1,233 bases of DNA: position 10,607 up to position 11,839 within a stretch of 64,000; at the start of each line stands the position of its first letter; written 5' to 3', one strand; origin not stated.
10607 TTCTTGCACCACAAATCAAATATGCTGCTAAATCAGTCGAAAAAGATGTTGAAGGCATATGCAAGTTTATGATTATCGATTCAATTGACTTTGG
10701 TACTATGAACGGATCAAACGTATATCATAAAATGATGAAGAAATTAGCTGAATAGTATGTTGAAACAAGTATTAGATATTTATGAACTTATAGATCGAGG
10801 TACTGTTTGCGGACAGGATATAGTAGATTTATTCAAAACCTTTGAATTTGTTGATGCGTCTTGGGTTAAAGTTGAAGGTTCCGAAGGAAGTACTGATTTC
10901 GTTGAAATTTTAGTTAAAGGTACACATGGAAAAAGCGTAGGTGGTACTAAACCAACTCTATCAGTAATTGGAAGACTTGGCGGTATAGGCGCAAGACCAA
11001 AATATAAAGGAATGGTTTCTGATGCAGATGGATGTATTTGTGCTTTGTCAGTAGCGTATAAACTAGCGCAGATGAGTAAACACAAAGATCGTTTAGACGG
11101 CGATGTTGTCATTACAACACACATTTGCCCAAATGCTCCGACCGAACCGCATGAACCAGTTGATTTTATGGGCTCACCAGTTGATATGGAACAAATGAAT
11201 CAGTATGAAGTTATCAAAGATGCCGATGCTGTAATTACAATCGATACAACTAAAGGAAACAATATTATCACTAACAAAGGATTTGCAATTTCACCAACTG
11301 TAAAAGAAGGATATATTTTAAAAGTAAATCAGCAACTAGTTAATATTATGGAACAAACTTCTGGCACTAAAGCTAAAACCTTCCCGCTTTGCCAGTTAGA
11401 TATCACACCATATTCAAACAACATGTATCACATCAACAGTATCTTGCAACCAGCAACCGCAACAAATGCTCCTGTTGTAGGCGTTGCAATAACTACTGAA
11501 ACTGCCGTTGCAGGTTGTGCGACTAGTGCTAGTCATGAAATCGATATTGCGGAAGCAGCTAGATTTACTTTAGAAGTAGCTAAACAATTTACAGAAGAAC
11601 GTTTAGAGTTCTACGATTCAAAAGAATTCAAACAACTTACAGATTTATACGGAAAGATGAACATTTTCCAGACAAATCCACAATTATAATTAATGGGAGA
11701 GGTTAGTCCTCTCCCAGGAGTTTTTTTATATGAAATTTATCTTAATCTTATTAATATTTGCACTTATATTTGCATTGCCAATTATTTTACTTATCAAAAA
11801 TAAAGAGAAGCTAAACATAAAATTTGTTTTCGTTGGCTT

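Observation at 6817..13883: Lac/cellobiose-family PTS locus that carries peptidase-like genes instead of a phospho-glycosidase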

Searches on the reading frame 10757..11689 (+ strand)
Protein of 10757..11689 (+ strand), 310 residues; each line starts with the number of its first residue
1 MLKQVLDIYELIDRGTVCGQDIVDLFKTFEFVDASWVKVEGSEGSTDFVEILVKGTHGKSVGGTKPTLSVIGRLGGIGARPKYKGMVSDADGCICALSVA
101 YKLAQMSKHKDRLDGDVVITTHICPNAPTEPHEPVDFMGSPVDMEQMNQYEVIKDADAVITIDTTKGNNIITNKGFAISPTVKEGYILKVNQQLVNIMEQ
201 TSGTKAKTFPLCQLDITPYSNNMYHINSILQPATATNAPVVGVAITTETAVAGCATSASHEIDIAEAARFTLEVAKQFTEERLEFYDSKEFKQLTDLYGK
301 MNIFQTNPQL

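Call 3: search_protein_families(library=pfam, proteins=[window:10757-11689:+], max_evalue=0.01)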
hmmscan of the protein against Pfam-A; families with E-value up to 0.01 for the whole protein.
window:10757-11689:+ (310 aa): 1 family
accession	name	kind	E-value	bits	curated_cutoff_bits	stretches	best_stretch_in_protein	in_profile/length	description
PF06675.16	DUF1177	-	1.6e-127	424.5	25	1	38-306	2-270/272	Protein of unknown function (DUF1177)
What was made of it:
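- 10757..11689 (+): DUF1177 protein of 310 aa, with an M17 leucyl-aminopeptidase-like fold. Its ATG lies 1 nt after the EIIB stop codon. Pfam E 1.6e-127 (call 3).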

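Call 4: search_protein_families(library=ncbifam, proteins=[window:10757-11689:+], max_evalue=0.01)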
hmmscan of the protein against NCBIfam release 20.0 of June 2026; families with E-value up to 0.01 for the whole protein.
window:10757-11689:+ (310 aa): 0 families

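Call 11: find_homologous_proteins(query=window:10757-11689:+)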
Query window:10757-11689:+ (310 aa): 7351 proteins with E <= 0.001 among 8000 candidates; the best 120 are listed.
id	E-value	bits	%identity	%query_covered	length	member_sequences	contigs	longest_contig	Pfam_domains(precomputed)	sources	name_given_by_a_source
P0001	2.5e-203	692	99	100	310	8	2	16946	PF06675.17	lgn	-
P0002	5.6e-156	536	79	100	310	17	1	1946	PF06675.17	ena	-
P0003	6.6e-154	529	76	100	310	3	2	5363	PF06675.17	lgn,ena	-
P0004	5.3e-142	490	69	100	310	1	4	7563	PF06675.17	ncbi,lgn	ncbi:MAG: DUF1177 domain-containing protein [Erysipelotrichaceae bacterium]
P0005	3.0e-140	485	70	100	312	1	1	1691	PF06675.17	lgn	-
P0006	7.7e-138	477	67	100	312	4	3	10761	PF06675.17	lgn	-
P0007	1.1e-136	473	69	99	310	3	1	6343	PF06675.17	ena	-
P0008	6.6e-136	470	67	100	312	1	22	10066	PF06675.17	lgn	-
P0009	4.3e-135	468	67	99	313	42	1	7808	PF06675.17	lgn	-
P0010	9.4e-134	463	67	100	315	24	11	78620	PF06675.17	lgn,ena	-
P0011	1.6e-133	463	67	98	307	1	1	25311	PF06675.17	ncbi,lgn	ncbi:MAG: DUF1177 domain-containing protein [Breznakia sp.]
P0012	3.0e-133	462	66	99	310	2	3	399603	PF06675.17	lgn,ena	-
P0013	6.1e-130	451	66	100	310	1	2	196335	PF06675.17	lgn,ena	-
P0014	2.2e-122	426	62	98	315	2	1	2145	PF06675.17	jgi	jgi:hypothetical protein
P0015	2.4e-122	426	60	99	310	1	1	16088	PF06675.17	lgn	-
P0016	2.6e-122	426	60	98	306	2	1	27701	PF06675.17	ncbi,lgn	ncbi:MAG: DUF1177 domain-containing protein [Mycoplasmatales bacterium]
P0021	1.8e-120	420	59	99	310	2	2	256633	PF06675.17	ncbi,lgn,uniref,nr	ncbi:DUF1177 domain-containing protein [Enterococcus saccharolyticus]|uniref:DUF1177 domain-containi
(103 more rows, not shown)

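Call 13: find_encoding_contigs(protein=P0001, flank=10000, max_places=3)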
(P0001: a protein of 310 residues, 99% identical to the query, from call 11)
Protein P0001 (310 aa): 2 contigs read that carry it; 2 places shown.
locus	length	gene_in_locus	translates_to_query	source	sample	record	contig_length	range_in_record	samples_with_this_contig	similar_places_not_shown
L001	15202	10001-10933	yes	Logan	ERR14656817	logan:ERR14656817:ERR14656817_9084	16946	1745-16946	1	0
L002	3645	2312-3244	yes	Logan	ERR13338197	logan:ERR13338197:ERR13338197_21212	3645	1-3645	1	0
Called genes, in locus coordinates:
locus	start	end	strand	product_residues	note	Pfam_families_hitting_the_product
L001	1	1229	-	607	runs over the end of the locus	PF00890:FAD_binding_2, PF01266:DAO, PF03486:HI0933_like (faint), PF07992:Pyr_redox_2, PF12831:FAD_oxidored, PF04205:FMN_bind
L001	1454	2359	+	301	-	PF00294:PfkB, PF08543:Phos_pyr_kin (weak)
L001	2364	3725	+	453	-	PF03606:DcuC, PF06808:DctM, PF03553:Na_H_antiporter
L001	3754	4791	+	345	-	PF01156:IU_nuc_hydro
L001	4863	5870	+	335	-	PF00356:LacI, PF00532:Peripla_BP_1, PF13407:Peripla_BP_4, PF13377:Peripla_BP_3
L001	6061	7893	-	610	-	PF08220:HTH_DeoR (faint), PF08279:HTH_11 (weak), PF08280:HTH_Mga (faint), PF05043:Mga, PF00874:PRD, PF00359:PTS_EIIA_2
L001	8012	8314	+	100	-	PF02255:PTS_IIA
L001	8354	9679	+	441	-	PF02378:PTS_EIIC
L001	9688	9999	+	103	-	PF02302:PTS_IIB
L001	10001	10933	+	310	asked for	PF06675:DUF1177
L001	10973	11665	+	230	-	-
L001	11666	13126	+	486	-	PF07364:DUF1485, PF07171:MlrC_C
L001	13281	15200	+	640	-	?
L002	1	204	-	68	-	?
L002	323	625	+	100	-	PF02255:PTS_IIA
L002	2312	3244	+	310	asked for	PF06675:DUF1177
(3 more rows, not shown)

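Call 14: find_encoding_contigs(protein=P0012, flank=10000, max_places=2)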
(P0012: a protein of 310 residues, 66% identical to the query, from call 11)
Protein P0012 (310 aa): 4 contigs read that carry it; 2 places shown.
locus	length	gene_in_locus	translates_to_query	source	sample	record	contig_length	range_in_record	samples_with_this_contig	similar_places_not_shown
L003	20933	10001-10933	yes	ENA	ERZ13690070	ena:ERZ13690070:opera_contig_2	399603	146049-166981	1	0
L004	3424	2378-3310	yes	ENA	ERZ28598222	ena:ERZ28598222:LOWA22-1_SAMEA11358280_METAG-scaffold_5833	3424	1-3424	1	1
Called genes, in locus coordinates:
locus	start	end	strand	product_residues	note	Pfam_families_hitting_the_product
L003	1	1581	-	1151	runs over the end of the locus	PF17757:UvrB_inter, PF02559:CarD_TRCF_RID, PF00270:DEAD, PF04851:ResIII, PF00271:Helicase_C, PF22590:Cas3-like_C_2 (weak), PF03461:TRCF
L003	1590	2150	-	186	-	PF01195:Pept_tRNA_hydro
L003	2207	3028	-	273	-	PF00702:Hydrolase, PF05116:S6PP (faint), PF08282:Hydrolase_3, PF13419:HAD_2 (faint)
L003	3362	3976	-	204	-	PF14804:Jag_N, PF13083:KH_KhpA-B, PF01424:R3H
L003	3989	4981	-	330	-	PF02096:60KD_IMP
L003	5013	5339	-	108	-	PF00825:Ribonuclease_P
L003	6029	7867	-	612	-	PF08220:HTH_DeoR (faint), PF08279:HTH_11, PF21476:PF0610-like_N (faint), PF05043:Mga, PF00874:PRD, PF00359:PTS_EIIA_2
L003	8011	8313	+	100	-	PF02255:PTS_IIA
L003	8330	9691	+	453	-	PF02378:PTS_EIIC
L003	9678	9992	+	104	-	PF02302:PTS_IIB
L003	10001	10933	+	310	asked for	PF06675:DUF1177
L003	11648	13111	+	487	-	PF07364:DUF1485, PF07171:MlrC_C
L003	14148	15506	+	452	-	PF01695:IstB_IS21 (weak), PF00308:Bac_DnaA, PF08299:Bac_DnaA_C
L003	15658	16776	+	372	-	PF00712:DNA_pol3_beta, PF02767:DNA_pol3_beta_2, PF02768:DNA_pol3_beta_3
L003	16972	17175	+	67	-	PF13275:S4_2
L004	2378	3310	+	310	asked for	PF06675:DUF1177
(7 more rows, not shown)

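Call 15: find_encoding_contigs(protein=P0021, flank=10000, max_places=2)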
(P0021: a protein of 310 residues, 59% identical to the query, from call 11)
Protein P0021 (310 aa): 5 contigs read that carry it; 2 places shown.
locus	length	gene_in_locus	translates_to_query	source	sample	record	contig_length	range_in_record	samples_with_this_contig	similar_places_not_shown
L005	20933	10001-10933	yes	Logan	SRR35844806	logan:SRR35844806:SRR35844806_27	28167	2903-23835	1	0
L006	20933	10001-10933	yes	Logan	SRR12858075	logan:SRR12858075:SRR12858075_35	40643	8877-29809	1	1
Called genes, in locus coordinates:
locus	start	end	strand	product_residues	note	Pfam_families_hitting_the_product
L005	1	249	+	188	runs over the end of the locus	PF01751:Toprim, PF13662:Toprim_4 (weak), PF13331:DUF4093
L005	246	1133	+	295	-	PF00398:RrnaAD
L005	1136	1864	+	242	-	PF01209:Ubie_methyltran, PF13489:Methyltransf_23, PF02353:CMAS, PF05175:MTS, PF06325:PrmA, PF08003:Methyltransf_9, PF13649:Methyltransf_25, PF13847:Methyltransf_31, +3 more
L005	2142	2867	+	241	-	PF01614:IclR_C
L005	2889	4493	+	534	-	PF00496:SBP_bac_5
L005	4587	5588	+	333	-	PF19300:BPD_transp_1_N, PF00528:BPD_transp_1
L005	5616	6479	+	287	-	PF12911:OppC_N, PF00528:BPD_transp_1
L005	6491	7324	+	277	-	PF00005:ABC_tran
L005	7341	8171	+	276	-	PF00005:ABC_tran, PF02463:SMC_N (weak), PF13304:AAA_21 (weak)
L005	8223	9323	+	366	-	PF06032:S-Me-THD_N, PF20906:S-Me-THD_C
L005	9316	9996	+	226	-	PF07302:AroM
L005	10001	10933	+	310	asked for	PF06675:DUF1177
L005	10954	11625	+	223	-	-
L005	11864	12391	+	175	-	PF07155:ECF-ribofla_trS, PF12822:ECF_trnsprt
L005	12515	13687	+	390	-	PF00933:Glyco_hydro_3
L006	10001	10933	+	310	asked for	PF06675:DUF1177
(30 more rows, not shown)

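Call 17: find_related_loci(query=window:10757-11689:+, collection=genome_contigs, flank=10000)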
Query window:10757-11689:+ (310 aa) in genome_contigs; peptide patterns used: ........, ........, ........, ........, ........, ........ (x = any residue, [..] = any of these).
45 stretches matched a pattern, but none encodes a relative of the query by tblastn (E <= 1e-3).
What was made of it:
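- Tried and rejected: Single-protein genome scan (call 17).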

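Call 19: find_related_loci(query=A1, collection=genome_contigs, flank=10000)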
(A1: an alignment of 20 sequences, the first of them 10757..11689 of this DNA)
Query A1 (310 aa) in genome_contigs; peptide patterns used: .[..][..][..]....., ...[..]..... (x = any residue, [..] = any of these).
599 stretches matched a pattern (row limit reached: there are more); 597 encode a relative of the query (tblastn E <= 1e-3); the best 80 are kept; 80 distinct loci.
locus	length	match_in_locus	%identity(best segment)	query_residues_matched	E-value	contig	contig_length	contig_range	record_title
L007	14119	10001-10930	67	1-310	6e-146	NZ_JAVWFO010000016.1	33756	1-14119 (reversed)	MAG: Anaerorhabdus sp. isolate CGS1Y1-bin47 NODE_959_length_33756_cov_28.953859, whole genome shotgun sequence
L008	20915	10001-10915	67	1-305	2e-126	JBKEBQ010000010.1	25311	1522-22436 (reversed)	MAG: Breznakia sp. isolate VLC_068 k121_13653781, whole genome shotgun sequence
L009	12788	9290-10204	60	2-306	1e-126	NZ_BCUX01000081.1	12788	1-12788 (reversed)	Neobacillus drentensis NBRC 102427, whole genome shotgun sequence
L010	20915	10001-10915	60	2-306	9e-126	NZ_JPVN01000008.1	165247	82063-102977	Ureibacillus manganicus DSM 26584 contig9, whole genome shotgun sequence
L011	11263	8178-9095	59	1-306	2e-123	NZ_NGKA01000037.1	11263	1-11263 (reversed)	Vagococcus elongatus strain CCUG 51432 37, whole genome shotgun sequence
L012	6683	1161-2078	60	1-306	5e-123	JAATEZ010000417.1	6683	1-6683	MAG: Lactobacillales bacterium isolate bin_153 k141_10071495, whole genome shotgun sequence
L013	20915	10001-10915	57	2-306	1e-121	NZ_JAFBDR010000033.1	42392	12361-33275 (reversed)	Aquibacillus albus strain DSM 23711 Ga0454030_33, whole genome shotgun sequence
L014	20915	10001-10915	57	2-306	1e-119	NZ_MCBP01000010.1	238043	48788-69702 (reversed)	Paenibacillus kribbensis strain 6hRe76 Scaffold10_1, whole genome shotgun sequence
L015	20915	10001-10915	58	2-306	4e-119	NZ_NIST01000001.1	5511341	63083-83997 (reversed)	Evansella halocellulosilytica strain FJAT-44876 Scaffold1, whole genome shotgun sequence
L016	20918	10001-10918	58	2-307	3e-119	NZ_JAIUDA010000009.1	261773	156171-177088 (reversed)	Pantoea sp. alder81 NODE_9_length_261773_cov_73.954438, whole genome shotgun sequence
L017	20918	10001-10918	58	2-307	5e-119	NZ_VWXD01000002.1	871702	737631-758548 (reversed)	Candidatus Pantoea formicae isolate Acro-805 NODE_2_length_871702_cov_74.504124, whole genome shotgun sequence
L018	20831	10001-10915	58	2-306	8e-119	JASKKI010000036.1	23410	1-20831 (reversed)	MAG: Clostridia bacterium isolate DJKA51_ANT-F21_bin.3 scaffold_294, whole genome shotgun sequence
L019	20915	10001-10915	61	2-306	2e-118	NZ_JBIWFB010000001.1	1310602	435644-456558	Psychrobacillus sp. NPDC096389 NPDC096389_262_E1.ctg-0001, whole genome shotgun sequence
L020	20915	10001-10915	59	2-306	6e-118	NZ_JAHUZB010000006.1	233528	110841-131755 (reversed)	Enterococcus alishanensis strain ALS3 NODE_6_length_233528_cov_323.229, whole genome shotgun sequence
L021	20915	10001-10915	58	2-306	8e-118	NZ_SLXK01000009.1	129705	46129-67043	Scopulibacillus darangshiensis strain DSM 19377 Ga0310489_109, whole genome shotgun sequence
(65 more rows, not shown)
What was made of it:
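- Tried and rejected: Repeating the scan with an alignment worked (call 19).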

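Call 21: search_solved_structures(query=A1, max_evalue=1, show_alignments=1)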
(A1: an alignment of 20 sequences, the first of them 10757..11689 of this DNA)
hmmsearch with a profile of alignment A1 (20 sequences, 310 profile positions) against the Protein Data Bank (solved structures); distinct sequences matched with E-value up to 1: 2.
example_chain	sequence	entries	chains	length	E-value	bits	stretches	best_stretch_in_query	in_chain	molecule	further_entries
1ts9_A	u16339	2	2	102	0.15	14.2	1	136-197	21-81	Ribonuclease P protein component 1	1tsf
5j60_A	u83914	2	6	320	0.2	13.7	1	37-103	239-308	Thioredoxin reductase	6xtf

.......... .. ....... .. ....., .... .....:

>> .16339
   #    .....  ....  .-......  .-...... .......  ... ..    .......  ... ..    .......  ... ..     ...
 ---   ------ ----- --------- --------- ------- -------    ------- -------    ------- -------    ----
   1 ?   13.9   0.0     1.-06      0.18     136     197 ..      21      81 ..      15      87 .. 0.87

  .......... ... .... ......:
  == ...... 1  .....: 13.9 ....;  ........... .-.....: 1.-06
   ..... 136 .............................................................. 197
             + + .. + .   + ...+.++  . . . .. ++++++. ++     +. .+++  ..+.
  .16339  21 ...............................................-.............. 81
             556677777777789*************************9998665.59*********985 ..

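Call 32: predict_structure(alignment_id=A1)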
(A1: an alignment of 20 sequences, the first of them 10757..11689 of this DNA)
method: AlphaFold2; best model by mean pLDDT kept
length: 310 residues; sequences in the alignment: 20
mean_pLDDT: 84.5   pTM: 0.89
mean pLDDT of the five models: 84.5, 83.6, 82.8, 81.7, 79.3
residues with pLDDT >= 90: 180; 70-90: 69; 50-70: 36; < 50: 25
segments of 3 or more residues with pLDDT < 50: 77-86, 132-137, 251-257
pLDDT, mean of each block of 10 residues (from residue 1): 93 85 96 95 85 98 98 64 53 95 96 98 71 51 82 94 72 83 95 97 90 76 66 92 78 52 94 98 97 95 80
secondary structure, 60 per line:
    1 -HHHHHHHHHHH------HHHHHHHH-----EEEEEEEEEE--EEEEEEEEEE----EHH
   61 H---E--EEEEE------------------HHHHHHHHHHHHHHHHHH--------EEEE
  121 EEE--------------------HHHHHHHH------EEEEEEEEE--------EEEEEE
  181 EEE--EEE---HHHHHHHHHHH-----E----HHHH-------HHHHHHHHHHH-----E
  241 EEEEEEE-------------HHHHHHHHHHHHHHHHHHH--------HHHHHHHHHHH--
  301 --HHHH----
elements in order: H2-12 H19-26 E32-41 E44-53 E68-72 H91-108 E117-123 H144-151 E158-166 E175-183 E186-188 H192-202 H213-216 H224-234 E240-247 H261-279 H288-298 H303-306
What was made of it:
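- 10757..11689 (+): AlphaFold2 pLDDT 84.5, pTM 0.89 (call 32).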

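Call 35: fold_search(model_id=the predicted structure, library=pdb)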
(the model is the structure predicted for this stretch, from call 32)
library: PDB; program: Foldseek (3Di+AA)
matches with E <= 10: 941; with E <= 0.001: 241
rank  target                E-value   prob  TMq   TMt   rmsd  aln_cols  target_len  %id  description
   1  8svm_L                1.9e-10  1.00  0.57  0.37   6.1       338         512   13  Plasmodium falciparum M17 aminopeptidase bound to MMV1557817 (released 2024-04-24)
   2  6wvv_G                3.7e-10  1.00  0.56  0.39   6.2       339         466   14  Plasmodium vivax M17 leucyl aminopeptidase (released 2020-12-16)
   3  4r76_H                3.7e-10  1.00  0.55  0.36   6.1       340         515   12  Structure of the m17 leucyl aminopeptidase from malaria complexed with a hydroxamic acid-based inhibitor (released 2014-10-29)
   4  4x2t_J                4.2e-10  1.00  0.56  0.37   6.4       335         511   13  X-ray crystal structure of the orally available aminopeptidase inhibitor, Tosedostat, bound to the M17 Leucyl Aminopep (released 2015-02-18)
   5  4r6t_D                4.2e-10  1.00  0.56  0.36   6.2       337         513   12  Structure of the m17 leucyl aminopeptidase from malaria complexed with a hydroxamic acid-based inhibitor (released 2014-10-29)
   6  4zx9_D                7.3e-10  1.00  0.56  0.37   6.1       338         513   13  X-ray crystal structure of PfA-M17 in complex with hydroxamic acid-based inhibitor 10b (released 2016-03-30)
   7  4zyq_A                7.3e-10  1.00  0.56  0.36   6.4       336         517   13  X-ray crystal structure of PfA-M17 in complex with hydroxamic acid-based inhibitor 10s (released 2016-03-30)
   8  4r6t_H                8.3e-10  1.00  0.54  0.36   6.5       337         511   13  Structure of the m17 leucyl aminopeptidase from malaria complexed with a hydroxamic acid-based inhibitor (released 2014-10-29)
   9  4r6t_L                8.8e-10  1.00  0.55  0.36   6.6       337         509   13  Structure of the m17 leucyl aminopeptidase from malaria complexed with a hydroxamic acid-based inhibitor (released 2014-10-29)
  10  6ee2_L                9.4e-10  1.00  0.54  0.36   6.3       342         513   12  X-ray crystal structure of Pf-M17 in complex with inhibitor 6i and regulatory zinc ion (released 2018-12-26)
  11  6wvv_D                9.4e-10  1.00  0.53  0.35   6.6       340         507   13  Plasmodium vivax M17 leucyl aminopeptidase (released 2020-12-16)
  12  4r76_B                1.0e-09  1.00  0.56  0.36   5.8       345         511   13  Structure of the m17 leucyl aminopeptidase from malaria complexed with a hydroxamic acid-based inhibitor (released 2014-10-29)
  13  4x2t_A                1.1e-09  1.00  0.55  0.36   6.2       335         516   12  X-ray crystal structure of the orally available aminopeptidase inhibitor, Tosedostat, bound to the M17 Leucyl Aminopep (released 2015-02-18)
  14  6eee_G                1.1e-09  1.00  0.54  0.35   7.1       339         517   13  X-ray crystal structure of Pf-M17 in complex with inhibitor (6k) and regulatory zinc ion (released 2018-12-26)
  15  6ee2_I                1.2e-09  1.00  0.57  0.37   6.1       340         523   13  X-ray crystal structure of Pf-M17 in complex with inhibitor 6i and regulatory zinc ion (released 2018-12-26)
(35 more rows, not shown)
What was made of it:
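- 10757..11689 (+): Foldseek top hits are M17 enzymes at E about 1e-10, TM 0.57 (call 35).
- On M17 leucyl aminopeptidases (considered for DUF1177): Foldseek E 1.9e-10, probability 1.00, TM 0.57 normalised to the query; 241 hits at E <= 0.001 (call 35).
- DUF1177 has a peptidase-like fold (calls 32, 35).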

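Call 38: find_encoding_contigs(protein=P0011, flank=10000, max_places=1)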
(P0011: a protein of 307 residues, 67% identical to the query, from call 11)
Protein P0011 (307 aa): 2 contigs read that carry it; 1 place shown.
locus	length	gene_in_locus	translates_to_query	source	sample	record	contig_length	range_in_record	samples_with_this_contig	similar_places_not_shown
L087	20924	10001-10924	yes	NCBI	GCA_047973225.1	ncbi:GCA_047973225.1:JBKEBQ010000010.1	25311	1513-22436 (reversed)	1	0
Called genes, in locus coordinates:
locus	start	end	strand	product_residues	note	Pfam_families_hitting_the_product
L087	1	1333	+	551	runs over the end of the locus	PF03609:EII-Sor, PF03613:EIID-AGA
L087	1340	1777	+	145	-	PF03610:EIIA-man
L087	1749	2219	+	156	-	PF03830:PTSIIB_sorb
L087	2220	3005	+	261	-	PF00106:adh_short, PF08659:KR, PF23441:SDR, PF13561:adh_short_C2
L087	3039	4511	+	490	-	PF01116:F_bP_aldolase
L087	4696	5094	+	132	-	PF00665:rve, PF13683:rve_3 (weak), PF13333:rve_2 (weak)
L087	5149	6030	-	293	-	PF02588:YitT_membrane, PF10035:DUF2179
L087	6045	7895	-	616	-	PF08220:HTH_DeoR (faint), PF08279:HTH_11 (weak), PF00874:PRD (weak), PF00359:PTS_EIIA_2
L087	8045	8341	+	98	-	PF02255:PTS_IIA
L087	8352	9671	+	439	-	PF02378:PTS_EIIC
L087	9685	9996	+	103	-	PF02302:PTS_IIB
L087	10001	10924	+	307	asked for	PF06675:DUF1177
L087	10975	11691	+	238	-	-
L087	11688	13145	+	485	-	PF07364:DUF1485, PF07171:MlrC_C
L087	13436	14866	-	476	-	PF00232:Glyco_hydro_1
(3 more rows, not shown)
